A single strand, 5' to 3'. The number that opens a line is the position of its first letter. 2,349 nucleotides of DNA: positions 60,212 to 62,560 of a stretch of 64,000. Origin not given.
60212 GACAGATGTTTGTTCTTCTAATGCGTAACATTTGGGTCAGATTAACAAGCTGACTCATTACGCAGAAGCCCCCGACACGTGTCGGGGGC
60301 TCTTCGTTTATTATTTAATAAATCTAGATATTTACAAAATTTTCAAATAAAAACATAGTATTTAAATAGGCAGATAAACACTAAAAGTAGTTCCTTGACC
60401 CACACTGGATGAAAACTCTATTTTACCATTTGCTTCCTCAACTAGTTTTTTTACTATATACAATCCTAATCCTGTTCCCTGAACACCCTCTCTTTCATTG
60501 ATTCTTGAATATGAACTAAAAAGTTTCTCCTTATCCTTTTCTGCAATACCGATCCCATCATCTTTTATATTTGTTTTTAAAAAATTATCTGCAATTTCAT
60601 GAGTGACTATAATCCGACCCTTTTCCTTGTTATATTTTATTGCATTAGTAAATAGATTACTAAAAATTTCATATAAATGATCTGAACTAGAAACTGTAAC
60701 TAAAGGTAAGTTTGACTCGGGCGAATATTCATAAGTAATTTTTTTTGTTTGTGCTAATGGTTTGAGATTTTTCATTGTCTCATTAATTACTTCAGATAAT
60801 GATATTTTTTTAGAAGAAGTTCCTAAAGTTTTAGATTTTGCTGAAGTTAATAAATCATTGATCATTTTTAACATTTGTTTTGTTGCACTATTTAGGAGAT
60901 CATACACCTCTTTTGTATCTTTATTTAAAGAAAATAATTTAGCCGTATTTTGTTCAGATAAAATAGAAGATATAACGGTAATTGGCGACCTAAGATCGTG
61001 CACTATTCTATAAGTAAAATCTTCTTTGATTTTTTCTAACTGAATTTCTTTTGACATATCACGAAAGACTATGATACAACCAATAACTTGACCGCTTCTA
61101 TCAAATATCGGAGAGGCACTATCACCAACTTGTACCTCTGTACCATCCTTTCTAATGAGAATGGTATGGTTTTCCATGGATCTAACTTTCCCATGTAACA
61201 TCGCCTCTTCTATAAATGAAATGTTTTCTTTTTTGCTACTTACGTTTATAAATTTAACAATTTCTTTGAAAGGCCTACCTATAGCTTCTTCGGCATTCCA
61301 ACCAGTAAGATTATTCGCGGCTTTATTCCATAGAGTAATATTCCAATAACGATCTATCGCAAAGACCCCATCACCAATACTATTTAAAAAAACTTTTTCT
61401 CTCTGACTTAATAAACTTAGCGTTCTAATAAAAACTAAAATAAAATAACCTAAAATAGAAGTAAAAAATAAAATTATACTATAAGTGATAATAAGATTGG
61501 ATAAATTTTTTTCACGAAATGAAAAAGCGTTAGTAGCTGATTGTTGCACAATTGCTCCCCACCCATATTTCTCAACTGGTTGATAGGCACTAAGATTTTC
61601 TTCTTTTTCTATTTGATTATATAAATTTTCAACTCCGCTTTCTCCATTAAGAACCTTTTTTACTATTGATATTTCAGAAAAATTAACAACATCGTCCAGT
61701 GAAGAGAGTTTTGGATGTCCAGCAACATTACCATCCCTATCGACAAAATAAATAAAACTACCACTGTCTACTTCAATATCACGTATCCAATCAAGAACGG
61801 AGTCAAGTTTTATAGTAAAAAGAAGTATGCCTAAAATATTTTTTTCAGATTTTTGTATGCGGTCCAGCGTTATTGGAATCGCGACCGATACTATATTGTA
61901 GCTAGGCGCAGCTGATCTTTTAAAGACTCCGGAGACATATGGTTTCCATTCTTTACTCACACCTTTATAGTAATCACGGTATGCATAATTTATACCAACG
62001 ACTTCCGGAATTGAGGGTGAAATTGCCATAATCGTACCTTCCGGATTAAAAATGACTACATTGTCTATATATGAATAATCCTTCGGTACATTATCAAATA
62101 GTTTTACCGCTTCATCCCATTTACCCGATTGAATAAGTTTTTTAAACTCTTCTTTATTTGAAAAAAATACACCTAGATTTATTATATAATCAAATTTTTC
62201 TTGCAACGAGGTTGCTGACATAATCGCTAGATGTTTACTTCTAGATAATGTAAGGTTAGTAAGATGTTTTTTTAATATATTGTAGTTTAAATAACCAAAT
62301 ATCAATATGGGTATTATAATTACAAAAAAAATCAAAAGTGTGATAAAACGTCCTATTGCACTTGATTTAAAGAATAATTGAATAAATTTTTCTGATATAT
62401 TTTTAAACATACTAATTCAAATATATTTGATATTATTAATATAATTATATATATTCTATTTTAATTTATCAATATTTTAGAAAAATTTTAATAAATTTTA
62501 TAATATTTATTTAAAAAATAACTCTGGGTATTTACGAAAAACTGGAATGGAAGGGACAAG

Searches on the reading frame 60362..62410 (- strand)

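Call 64: search_protein_families(library=ncbifam, proteins=[window:60362-62410:-], max_evalue=0.001)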
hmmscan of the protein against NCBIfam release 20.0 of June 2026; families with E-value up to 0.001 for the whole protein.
window:60362-62410:- (682 aa): 88 families (the best 25 are shown)
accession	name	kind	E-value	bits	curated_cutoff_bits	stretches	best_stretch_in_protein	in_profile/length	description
NF046044.1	PnpS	equivalog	6.6e-54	183.4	400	1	336-681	55-390/390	two-component system histidine kinase PnpS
NF033092.0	HK_WalK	equivalog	6.5e-48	163.7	725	1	341-682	263-594/594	cell wall metabolism sensor histidine kinase WalK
TIGR02966.1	phoR_proteo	equivalog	4.4e-47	160.7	334.2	1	342-679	12-332/333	phosphate regulon sensor histidine kinase PhoR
NF008468.0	PRK11360.1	equivalog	2.4e-46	158.3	646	1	331-682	263-608/616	two-component system sensor histidine kinase AtoS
NF047874.1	MASE3_PAS_HK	subfamily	1.9e-39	136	560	1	336-682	265-625/655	MASE3 domain-containing sensor histidine kinase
NF041735.1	hist_kin_RppB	equivalog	6e-37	127.5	400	1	463-681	217-438/438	two-component system sensor histidine kinase RppB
NF045911.1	TCSHisKinNblS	equivalog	1.1e-36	126.4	1000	1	340-680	270-618/621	two-component system sensor histidine kinase NblS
NF006800.0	PRK09303.1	equivalog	9.3e-31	107.1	342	1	460-682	149-377/383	histidine kinase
TIGR02956.1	TMAO_torS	equivalog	5.3e-30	104.2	676.5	1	468-681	470-681/967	TMAO reductase system sensor histidine kinase/response regulator TorS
NF008099.0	PRK10841.1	equivalog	2e-29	102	920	1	457-682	465-690/949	two-component system sensor histidine kinase RcsC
NF045595.1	HK_scytonemin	equivalog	2.2e-29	102.4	865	1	454-681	407-634/637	scytonemin biosynthesis sensor histidine kinase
NF008302.0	PRK11091.1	equivalog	4.8e-28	97.8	838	1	338-680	157-503/779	aerobic respiration two-component sensor histidine kinase ArcB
NF033093.1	HK_VicK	exception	1.1e-27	96.8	680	1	336-681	94-434/448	cell wall metabolism sensor histidine kinase VicK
NF041947.1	LuxQ_Vibrio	equivalog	4.2e-27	94.4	1200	1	459-682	469-696/843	quorum-sensing autoinducer 2 sensor kinase/phosphatase LuxQ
NF011874.0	PRK15347.1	equivalog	1.9e-26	92.4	852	1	461-682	397-614/921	two component system sensor kinase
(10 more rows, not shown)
